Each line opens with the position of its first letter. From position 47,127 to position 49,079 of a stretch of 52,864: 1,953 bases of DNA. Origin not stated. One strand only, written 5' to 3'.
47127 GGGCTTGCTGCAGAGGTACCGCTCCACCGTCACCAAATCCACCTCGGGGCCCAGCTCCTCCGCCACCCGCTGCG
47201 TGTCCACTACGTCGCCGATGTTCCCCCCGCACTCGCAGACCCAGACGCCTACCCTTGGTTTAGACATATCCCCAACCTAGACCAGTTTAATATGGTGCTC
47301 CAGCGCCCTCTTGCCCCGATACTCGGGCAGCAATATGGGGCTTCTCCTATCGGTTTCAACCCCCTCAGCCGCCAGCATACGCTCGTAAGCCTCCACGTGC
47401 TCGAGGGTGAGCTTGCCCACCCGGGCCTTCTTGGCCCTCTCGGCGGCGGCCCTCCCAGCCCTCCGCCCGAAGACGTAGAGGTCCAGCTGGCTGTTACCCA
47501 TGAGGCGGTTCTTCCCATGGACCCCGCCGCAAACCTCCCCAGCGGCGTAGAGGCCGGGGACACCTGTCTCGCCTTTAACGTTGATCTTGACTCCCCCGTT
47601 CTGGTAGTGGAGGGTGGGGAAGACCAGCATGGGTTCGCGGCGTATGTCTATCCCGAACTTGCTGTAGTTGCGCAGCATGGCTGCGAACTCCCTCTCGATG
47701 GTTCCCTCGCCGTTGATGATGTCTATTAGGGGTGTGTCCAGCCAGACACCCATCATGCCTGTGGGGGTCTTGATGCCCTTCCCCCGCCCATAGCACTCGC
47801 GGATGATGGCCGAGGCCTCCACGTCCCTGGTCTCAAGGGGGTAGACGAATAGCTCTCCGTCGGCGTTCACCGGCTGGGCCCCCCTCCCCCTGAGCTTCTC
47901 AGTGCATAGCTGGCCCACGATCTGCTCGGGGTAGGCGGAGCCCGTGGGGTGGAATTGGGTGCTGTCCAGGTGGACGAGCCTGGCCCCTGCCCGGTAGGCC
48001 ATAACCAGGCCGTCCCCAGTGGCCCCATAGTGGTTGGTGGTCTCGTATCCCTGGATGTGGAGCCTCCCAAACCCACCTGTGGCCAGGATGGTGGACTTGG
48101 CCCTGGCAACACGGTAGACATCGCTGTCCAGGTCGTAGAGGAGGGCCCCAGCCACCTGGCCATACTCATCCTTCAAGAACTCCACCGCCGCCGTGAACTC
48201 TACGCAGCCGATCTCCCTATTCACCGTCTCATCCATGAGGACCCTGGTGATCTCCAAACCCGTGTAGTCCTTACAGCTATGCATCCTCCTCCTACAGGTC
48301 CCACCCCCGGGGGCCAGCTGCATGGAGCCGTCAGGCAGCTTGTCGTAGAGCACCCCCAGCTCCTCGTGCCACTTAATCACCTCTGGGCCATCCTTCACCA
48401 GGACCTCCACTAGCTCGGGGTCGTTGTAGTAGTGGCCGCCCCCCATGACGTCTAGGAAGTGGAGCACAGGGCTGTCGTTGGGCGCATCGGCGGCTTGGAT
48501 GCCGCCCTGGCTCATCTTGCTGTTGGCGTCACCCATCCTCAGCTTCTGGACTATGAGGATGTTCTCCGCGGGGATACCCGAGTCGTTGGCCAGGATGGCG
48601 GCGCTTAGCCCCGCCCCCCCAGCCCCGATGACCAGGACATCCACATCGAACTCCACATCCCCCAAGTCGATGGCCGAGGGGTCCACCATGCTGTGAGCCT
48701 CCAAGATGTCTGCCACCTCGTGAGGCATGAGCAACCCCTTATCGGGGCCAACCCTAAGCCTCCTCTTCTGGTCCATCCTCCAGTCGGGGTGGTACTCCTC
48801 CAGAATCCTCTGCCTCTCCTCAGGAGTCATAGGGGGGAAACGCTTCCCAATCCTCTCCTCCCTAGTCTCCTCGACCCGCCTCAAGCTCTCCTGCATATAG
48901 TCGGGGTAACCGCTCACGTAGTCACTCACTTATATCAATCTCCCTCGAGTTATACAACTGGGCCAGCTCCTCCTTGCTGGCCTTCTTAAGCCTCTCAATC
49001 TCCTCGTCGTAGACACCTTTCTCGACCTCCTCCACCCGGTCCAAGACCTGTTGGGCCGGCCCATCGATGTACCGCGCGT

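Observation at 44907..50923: Operon joining a split thiol:fumarate-reductase-like module to HdrC and an HdrA-MvhD fusion: candidate soluble, flavin-bifurcating fumarate reductase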

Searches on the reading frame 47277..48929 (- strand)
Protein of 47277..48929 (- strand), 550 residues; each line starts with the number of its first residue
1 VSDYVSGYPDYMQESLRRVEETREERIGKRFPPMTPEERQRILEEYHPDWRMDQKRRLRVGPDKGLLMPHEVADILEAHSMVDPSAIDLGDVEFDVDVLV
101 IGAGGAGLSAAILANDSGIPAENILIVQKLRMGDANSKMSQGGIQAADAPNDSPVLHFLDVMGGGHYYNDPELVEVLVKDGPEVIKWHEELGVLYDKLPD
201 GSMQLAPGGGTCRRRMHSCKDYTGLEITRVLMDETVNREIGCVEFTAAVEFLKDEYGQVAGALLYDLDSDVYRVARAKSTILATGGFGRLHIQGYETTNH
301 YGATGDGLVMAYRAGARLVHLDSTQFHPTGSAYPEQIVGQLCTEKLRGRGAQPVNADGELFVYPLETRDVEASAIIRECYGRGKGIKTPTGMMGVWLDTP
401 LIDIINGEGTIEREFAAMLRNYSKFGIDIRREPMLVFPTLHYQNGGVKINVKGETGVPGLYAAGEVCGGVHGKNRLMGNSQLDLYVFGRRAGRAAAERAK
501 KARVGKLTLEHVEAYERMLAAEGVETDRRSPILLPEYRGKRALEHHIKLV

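Call 3: search_protein_families(library=pfam, proteins=[window:47277-48929:-], max_evalue=0.001)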
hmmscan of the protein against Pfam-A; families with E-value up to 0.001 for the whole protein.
window:47277-48929:- (550 aa): 4 families
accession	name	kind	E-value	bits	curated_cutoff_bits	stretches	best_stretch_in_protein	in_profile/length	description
PF00890.30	FAD_binding_2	-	2.8e-69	234.7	20.4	1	97-480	1-413/414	FAD binding domain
PF07992.20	Pyr_redox_2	-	4.3e-06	26.8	26.1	0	97-128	2-32/291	Pyridine nucleotide-disulphide oxidoreductase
PF03486.20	HI0933_like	-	1.8e-05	24.7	50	0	97-119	2-24/244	HI0933-like protein Rossmann domain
PF01266.30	DAO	-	0.00016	21.8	27.9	1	97-230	1-118/353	FAD dependent oxidoreductase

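Call 4: search_protein_families(library=ncbifam, proteins=[window:47277-48929:-], max_evalue=0.001)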
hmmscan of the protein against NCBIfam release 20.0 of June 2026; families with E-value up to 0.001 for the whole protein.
window:47277-48929:- (550 aa): 50 families (the best 25 are shown)
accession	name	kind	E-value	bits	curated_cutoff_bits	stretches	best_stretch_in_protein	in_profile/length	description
NF004900.0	PRK06263.1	equivalog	2.7e-97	326.6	718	1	94-518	6-423/546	fumarate reductase (CoM/CoB) subunit TfrA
TIGR00551.1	nadB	equivalog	6.8e-81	272.4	452.75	1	96-503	3-394/489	L-aspartate oxidase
NF005867.0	PRK07804.1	equivalog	1.9e-80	270.7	639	1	95-514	18-432/548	L-aspartate oxidase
NF005866.0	PRK07803.1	equivalog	2.1e-80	270.7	819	2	95-363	8-285/631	fumarate reductase/succinate dehydrogenase flavoprotein subunit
TIGR01812.1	sdhA_frdA_Gneg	subfamily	1.4e-78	264.8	567.3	1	97-524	1-429/568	succinate dehydrogenase or fumarate reductase, flavoprotein subunit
NF005978.0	PRK08071.1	equivalog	3.8e-71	240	621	1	97-506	5-395/514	L-aspartate oxidase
NF005636.0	PRK07395.1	subfamily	6.6e-68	229.3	723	1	94-503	11-410/560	L-aspartate oxidase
NF005701.0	PRK07512.1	equivalog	2e-65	221.1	528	1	96-508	10-406/516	L-aspartate oxidase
NF004724.0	PRK06069.1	subfamily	1.5e-63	214.9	826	1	95-513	5-428/577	succinate dehydrogenase/fumarate reductase flavoprotein subunit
NF006567.0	PRK09077.1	equivalog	7.4e-63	212.6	629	1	93-503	6-413/537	L-aspartate oxidase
TIGR01813.1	flavo_cyto_c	subfamily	3.2e-62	210.7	285.45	2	97-379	1-290/444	flavocytochrome c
NF004820.0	PRK06175.1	equivalog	5.4e-62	210.1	472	1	95-503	4-391/433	L-aspartate oxidase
TIGR01816.1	sdhA_forward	equivalog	8.9e-62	209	727.35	1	96-507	3-424/584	succinate dehydrogenase flavoprotein subunit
NF004613.0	PRK05945.1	equivalog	1.6e-59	202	824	1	95-508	3-422/575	succinate dehydrogenase/fumarate reductase flavoprotein subunit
TIGR01176.1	fum_red_Fp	equivalog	2.6e-55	188.1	932.7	1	95-505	3-419/580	fumarate reductase (quinol) flavoprotein subunit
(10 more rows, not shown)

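Call 8: find_homologous_proteins(query=window:47277-48929:-, max_evalue=1e-20)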
Query window:47277-48929:- (550 aa): 8000 proteins with E <= 1e-20 among 8000 candidates; the best 120 are listed.
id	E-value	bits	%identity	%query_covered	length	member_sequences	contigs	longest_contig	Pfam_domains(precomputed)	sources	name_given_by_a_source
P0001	0.0e+0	1257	100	100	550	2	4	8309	PF00890.31,PF07992.21,PF03486.21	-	-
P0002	0.0e+0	1067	82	100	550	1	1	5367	PF01266.31,PF00890.31,PF07992.21,PF03486.21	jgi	jgi:succinate dehydrogenase / fumarate reductase flavoprotein subunit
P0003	0.0e+0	1064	81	100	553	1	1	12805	PF01266.31,PF00890.31,PF07992.21,PF03486.21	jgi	jgi:succinate dehydrogenase/fumarate reductase flavoprotein subunit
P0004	0.0e+0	1060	81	100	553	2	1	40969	PF01266.31,PF00890.31,PF07992.21,PF03486.21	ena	-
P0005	0.0e+0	1057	81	100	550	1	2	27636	PF01266.31,PF00890.31,PF07992.21,PF03486.21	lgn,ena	-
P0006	0.0e+0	1057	81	100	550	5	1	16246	PF01266.31,PF00890.31,PF07992.21,PF03486.21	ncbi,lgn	-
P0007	0.0e+0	1057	82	100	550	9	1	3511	PF01266.31,PF00890.31,PF07992.21,PF03486.21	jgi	jgi:succinate dehydrogenase / fumarate reductase flavoprotein subunit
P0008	0.0e+0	1056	81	100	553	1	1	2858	PF01266.31,PF00890.31,PF07992.21,PF03486.21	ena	-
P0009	0.0e+0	1056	81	100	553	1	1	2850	PF01266.31,PF00890.31,PF07992.21,PF03486.21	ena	-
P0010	0.0e+0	1056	81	100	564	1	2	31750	PF01266.31,PF00890.31,PF07992.21,PF03486.21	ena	-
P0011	0.0e+0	1054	81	100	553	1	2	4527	PF01266.31,PF00890.31,PF07992.21,PF03486.21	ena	-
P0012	0.0e+0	1050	81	100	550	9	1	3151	PF00890.31,PF07992.21,PF03486.21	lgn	-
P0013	0.0e+0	1048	81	100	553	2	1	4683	PF01266.31,PF00890.31,PF07992.21,PF03486.21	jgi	jgi:succinate dehydrogenase/fumarate reductase flavoprotein subunit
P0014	0.0e+0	1045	80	100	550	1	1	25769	PF01266.31,PF00890.31,PF07992.21,PF03486.21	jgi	jgi:succinate dehydrogenase / fumarate reductase flavoprotein subunit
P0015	0.0e+0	1045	80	100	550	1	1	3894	PF01266.31,PF00890.31,PF07992.21,PF03486.21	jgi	-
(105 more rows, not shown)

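Call 17: find_related_loci(query=window:47277-48929:-, collection=genome_contigs, flank=8000)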
Query window:47277-48929:- (550 aa) in genome_contigs; peptide patterns used: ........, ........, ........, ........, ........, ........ (x = any residue, [..] = any of these).
36 stretches matched a pattern; 20 encode a relative of the query (tblastn E <= 1e-3); 20 distinct loci.
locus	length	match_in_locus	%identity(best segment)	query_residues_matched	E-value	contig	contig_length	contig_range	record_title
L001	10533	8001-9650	80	1-550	0e+0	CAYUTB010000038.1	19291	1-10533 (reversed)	MAG TPA_asm: uncultured Candidatus Bathyarchaeia archaeon isolate SRP178699_co1_176 genome assembly, contig: NODE_3449_l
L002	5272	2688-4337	79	1-550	0e+0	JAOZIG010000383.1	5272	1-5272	MAG: Candidatus Bathyarchaeota archaeon isolate DYS_8 NODE_19500, whole genome shotgun sequence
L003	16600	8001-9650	77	1-550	0e+0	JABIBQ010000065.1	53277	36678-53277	MAG: Candidatus Bathyarchaeota archaeon isolate SI048_bin30 k141_520215, whole genome shotgun sequence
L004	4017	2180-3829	76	1-550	0e+0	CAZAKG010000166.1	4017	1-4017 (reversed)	MAG TPA_asm: uncultured Candidatus Bathyarchaeia archaeon isolate binchicken_co283_234 genome assembly, contig: NODE_183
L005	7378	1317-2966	74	1-550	0e+0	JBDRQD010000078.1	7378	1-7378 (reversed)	MAG: Candidatus Bathyarchaeota archaeon isolate MEGAHIT-group-2.2 k141_333200, whole genome shotgun sequence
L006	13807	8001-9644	74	3-550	0e+0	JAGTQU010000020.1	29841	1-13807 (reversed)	MAG: Candidatus Bathyarchaeota archaeon isolate QZM_B1_bin_55 QZM_B1_bin_55_scaffold_1380_curated, whole genome shotgun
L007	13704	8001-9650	79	1-550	0e+0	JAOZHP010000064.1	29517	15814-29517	MAG: Candidatus Bathyarchaeota archaeon isolate QDN_4 k147_497776, whole genome shotgun sequence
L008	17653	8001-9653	64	5-550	0e+0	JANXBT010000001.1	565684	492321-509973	MAG: Candidatus Bipolaricaulota bacterium isolate SKYB41 NODE_1_length_565684_cov_44.120621, whole genome shotgun sequen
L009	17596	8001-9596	58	8-540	0e+0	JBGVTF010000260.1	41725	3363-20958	MAG: Anaerolineae bacterium isolate S_237_B7 k127_490500, whole genome shotgun sequence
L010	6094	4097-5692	59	8-540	0e+0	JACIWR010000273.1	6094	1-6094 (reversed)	MAG: Anaerolineae bacterium isolate MAG-31 Anaerolineae_A3_bin18_Scaffold_273, whole genome shotgun sequence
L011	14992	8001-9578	58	8-537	0e+0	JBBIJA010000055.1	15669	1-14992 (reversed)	MAG: Armatimonadota bacterium isolate PGF172224_bin_151 NODE_1873_length_15669_cov_3.792430, whole genome shotgun sequen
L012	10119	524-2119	57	8-540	0e+0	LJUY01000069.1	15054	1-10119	MAG: candidate division Zixibacteria bacterium SM23_81 WORSMTZ_13573, whole genome shotgun sequence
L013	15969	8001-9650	75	1-550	0e+0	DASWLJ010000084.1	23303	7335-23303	MAG TPA_asm: Candidatus Bathyarchaeia archaeon isolate SMAG_U2945 k141_544006, whole genome shotgun sequence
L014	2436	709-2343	49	1-545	0e+0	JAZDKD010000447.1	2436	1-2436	MAG: Pseudomonadota bacterium isolate MEGAHIT-group-0.518 k141_15500729, whole genome shotgun sequence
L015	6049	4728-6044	56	8-450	4e-162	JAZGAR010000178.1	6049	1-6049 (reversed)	MAG: Thermoplasmata archaeon isolate SCS1bin.31 SCS1bin.31_182, whole genome shotgun sequence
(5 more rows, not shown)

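Call 20: search_protein_families(library=pfam, proteins=[L011:48-1130:+, L011:1076-2152:+, L011:2149-3030:+, L011:3053-3886:+, L011:3958-4875:+, L015:2660-3796:+, L010:2252-3382:+, L008:3372-5222:+, L008:9672-11066:+, L008:591-2765:+], max_evalue=0.0001)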
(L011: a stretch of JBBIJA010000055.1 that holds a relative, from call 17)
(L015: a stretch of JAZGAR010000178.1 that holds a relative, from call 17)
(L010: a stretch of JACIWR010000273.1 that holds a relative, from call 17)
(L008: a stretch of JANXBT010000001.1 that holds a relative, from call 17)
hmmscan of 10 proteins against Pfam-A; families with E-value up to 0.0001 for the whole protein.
L011:48-1130:+ (360 aa): 4 families
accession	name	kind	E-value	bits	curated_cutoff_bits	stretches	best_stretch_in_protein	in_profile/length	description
PF13237.11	Fer4_10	-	7.5e-07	29.4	25.5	0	300-314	7-21/53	4Fe-4S dicluster domain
PF00037.32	Fer4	-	1.7e-06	28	21.1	0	300-315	6-21/24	4Fe-4S binding domain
PF12797.12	Fer4_2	-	5.9e-06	26.4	24.5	0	247-261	7-21/22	4Fe-4S binding domain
PF02662.21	FlpD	-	2.9e-05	24.5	22.3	1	1-39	85-123/123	Methyl-viologen-reducing hydrogenase, delta subunit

L011:1076-2152:+ (358 aa): 5 families
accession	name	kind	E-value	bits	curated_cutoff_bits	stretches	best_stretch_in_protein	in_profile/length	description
PF17179.9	Fer4_22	-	3.1e-31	108.5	27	1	253-345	1-94/95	4Fe-4S dicluster domain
PF00037.32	Fer4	-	4.8e-08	32.9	21.1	0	330-345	6-21/24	4Fe-4S binding domain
PF12797.12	Fer4_2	-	8.2e-07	29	24.5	0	251-266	7-22/22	4Fe-4S binding domain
PF14697.11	Fer4_21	-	8.9e-06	26.2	35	0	250-270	37-57/59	4Fe-4S dicluster domain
PF13534.11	Fer4_17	-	2.2e-05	25.4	22.2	0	243-265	35-57/61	4Fe-4S dicluster domain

L011:2149-3030:+ (293 aa): 3 families
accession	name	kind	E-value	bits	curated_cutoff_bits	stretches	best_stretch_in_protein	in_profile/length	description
PF00175.26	NAD_binding_1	-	6e-12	46.6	22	1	131-234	1-106/109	Oxidoreductase NAD-binding domain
PF10418.14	DHODB_Fe-S_bind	-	1.2e-09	38.2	23.9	1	254-286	1-40/41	Iron-sulfur cluster binding domain of dihydroorotate dehydrogenase B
PF00970.30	FAD_binding_6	-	3.2e-06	27.8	21.1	1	40-117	14-96/99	Oxidoreductase FAD-binding domain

L011:3053-3886:+ (277 aa): 1 family
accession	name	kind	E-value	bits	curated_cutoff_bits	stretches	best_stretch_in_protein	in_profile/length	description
PF02775.26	TPP_enzyme_C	-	3.2e-08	34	21.9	1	98-152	25-78/151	Thiamine pyrophosphate enzyme, C-terminal TPP binding domain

L011:3958-4875:+ (305 aa): 1 family
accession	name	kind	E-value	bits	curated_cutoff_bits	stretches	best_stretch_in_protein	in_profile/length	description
PF02775.26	TPP_enzyme_C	-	4.6e-34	117.9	21.9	1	93-237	5-151/151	Thiamine pyrophosphate enzyme, C-terminal TPP binding domain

L015:2660-3796:+ (378 aa): 5 families
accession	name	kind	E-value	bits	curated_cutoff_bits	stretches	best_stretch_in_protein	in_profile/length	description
PF04432.18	FrhB_FdhB_C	-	5e-12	46.4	23.3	1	93-208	2-135/150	Coenzyme F420 hydrogenase/dehydrogenase, beta subunit C terminus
PF13183.11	Fer4_8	-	2.8e-08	34.6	27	1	257-336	3-68/68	4Fe-4S dicluster domain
PF13237.11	Fer4_10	-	1.3e-07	31.9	25.5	0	315-337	2-22/53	4Fe-4S dicluster domain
PF13484.11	Fer4_16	-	2.2e-05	25.6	30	0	259-335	2-66/66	4Fe-4S double cluster binding domain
PF00037.32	Fer4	-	4.2e-05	23.6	21.1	0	321-335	7-21/24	4Fe-4S binding domain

L010:2252-3382:+ (376 aa): 2 families
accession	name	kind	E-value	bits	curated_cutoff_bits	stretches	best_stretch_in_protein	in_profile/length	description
PF13183.11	Fer4_8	-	2e-06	28.7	27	1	251-331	2-68/68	4Fe-4S dicluster domain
PF12797.12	Fer4_2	-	1.5e-05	25.1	24.5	0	252-265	8-21/22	4Fe-4S binding domain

L008:3372-5222:+ (616 aa): 1 family
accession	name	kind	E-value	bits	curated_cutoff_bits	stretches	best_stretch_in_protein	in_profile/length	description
PF00374.24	NiFeSe_Hases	-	5.1e-35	121.8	25.8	2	172-248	1-77/508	Nickel-dependent hydrogenase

L008:9672-11066:+ (464 aa): 3 families
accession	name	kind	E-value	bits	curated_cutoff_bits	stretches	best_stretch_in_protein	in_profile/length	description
PF01855.24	POR_N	-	4.6e-74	249.5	27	1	101-334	1-230/231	Pyruvate flavodoxin/ferredoxin oxidoreductase, thiamine diP-bdg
PF17147.9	PFOR_II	-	5.8e-21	75.2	27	1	358-452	1-102/102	Pyruvate:ferredoxin oxidoreductase core domain II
PF02780.25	Transketolase_C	-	9.1e-05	22.8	25.9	0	353-418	5-70/124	Transketolase, C-terminal domain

L008:591-2765:+ (724 aa): 0 families

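Call 27: search_solved_structures(query=window:47277-48929:-, max_evalue=1e-10, show_alignments=3)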
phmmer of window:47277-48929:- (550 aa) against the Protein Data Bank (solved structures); distinct sequences matched with E-value up to 1e-10: 53.
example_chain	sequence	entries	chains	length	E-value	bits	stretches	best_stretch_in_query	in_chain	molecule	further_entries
7d6v_A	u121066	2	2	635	1.3e-57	199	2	95-363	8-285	Succinate dehydrogenase subunit A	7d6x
1ksu_A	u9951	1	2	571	1.7e-50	175.6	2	95-378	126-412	flavocytochrome c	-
1q9i_A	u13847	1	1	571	5.7e-50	173.9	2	95-378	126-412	flavocytochrome c3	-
1p2e_A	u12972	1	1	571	8.5e-50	173.3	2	95-378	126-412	flavocytochrome c3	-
1p2h_A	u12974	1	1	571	8.5e-50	173.3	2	95-378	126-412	flavocytochrome c3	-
1qjd_A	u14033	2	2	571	8.5e-50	173.3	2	95-378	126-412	FLAVOCYTOCHROME C3 | Fumarate reductase flavoprotein subunit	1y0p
1jry_A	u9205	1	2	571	2.2e-49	171.9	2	95-378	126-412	FLAVOCYTOCHROME C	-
2b7s_A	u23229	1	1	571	2.2e-49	171.9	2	95-378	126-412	Fumarate reductase flavoprotein subunit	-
2b7r_A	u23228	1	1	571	2.4e-49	171.8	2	95-378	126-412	Fumarate reductase flavoprotein subunit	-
1kss_A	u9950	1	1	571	2.9e-49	171.5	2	95-378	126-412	flavocytochrome c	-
1chu_A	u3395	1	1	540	4.5e-49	170.9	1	93-496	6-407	PROTEIN (L-ASPARTATE OXIDASE)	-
1jrx_A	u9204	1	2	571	6.5e-49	170.4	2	95-378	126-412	FLAVOCYTOCHROME C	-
1jrz_A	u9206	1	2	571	8.7e-49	169.9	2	95-378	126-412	FLAVOCYTOCHROME C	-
1m64_A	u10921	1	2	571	9.5e-49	169.8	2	95-378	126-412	flavocytochrome c3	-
1nek_A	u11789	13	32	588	1e-48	169.7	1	96-498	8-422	Succinate dehydrogenase flavoprotein subunit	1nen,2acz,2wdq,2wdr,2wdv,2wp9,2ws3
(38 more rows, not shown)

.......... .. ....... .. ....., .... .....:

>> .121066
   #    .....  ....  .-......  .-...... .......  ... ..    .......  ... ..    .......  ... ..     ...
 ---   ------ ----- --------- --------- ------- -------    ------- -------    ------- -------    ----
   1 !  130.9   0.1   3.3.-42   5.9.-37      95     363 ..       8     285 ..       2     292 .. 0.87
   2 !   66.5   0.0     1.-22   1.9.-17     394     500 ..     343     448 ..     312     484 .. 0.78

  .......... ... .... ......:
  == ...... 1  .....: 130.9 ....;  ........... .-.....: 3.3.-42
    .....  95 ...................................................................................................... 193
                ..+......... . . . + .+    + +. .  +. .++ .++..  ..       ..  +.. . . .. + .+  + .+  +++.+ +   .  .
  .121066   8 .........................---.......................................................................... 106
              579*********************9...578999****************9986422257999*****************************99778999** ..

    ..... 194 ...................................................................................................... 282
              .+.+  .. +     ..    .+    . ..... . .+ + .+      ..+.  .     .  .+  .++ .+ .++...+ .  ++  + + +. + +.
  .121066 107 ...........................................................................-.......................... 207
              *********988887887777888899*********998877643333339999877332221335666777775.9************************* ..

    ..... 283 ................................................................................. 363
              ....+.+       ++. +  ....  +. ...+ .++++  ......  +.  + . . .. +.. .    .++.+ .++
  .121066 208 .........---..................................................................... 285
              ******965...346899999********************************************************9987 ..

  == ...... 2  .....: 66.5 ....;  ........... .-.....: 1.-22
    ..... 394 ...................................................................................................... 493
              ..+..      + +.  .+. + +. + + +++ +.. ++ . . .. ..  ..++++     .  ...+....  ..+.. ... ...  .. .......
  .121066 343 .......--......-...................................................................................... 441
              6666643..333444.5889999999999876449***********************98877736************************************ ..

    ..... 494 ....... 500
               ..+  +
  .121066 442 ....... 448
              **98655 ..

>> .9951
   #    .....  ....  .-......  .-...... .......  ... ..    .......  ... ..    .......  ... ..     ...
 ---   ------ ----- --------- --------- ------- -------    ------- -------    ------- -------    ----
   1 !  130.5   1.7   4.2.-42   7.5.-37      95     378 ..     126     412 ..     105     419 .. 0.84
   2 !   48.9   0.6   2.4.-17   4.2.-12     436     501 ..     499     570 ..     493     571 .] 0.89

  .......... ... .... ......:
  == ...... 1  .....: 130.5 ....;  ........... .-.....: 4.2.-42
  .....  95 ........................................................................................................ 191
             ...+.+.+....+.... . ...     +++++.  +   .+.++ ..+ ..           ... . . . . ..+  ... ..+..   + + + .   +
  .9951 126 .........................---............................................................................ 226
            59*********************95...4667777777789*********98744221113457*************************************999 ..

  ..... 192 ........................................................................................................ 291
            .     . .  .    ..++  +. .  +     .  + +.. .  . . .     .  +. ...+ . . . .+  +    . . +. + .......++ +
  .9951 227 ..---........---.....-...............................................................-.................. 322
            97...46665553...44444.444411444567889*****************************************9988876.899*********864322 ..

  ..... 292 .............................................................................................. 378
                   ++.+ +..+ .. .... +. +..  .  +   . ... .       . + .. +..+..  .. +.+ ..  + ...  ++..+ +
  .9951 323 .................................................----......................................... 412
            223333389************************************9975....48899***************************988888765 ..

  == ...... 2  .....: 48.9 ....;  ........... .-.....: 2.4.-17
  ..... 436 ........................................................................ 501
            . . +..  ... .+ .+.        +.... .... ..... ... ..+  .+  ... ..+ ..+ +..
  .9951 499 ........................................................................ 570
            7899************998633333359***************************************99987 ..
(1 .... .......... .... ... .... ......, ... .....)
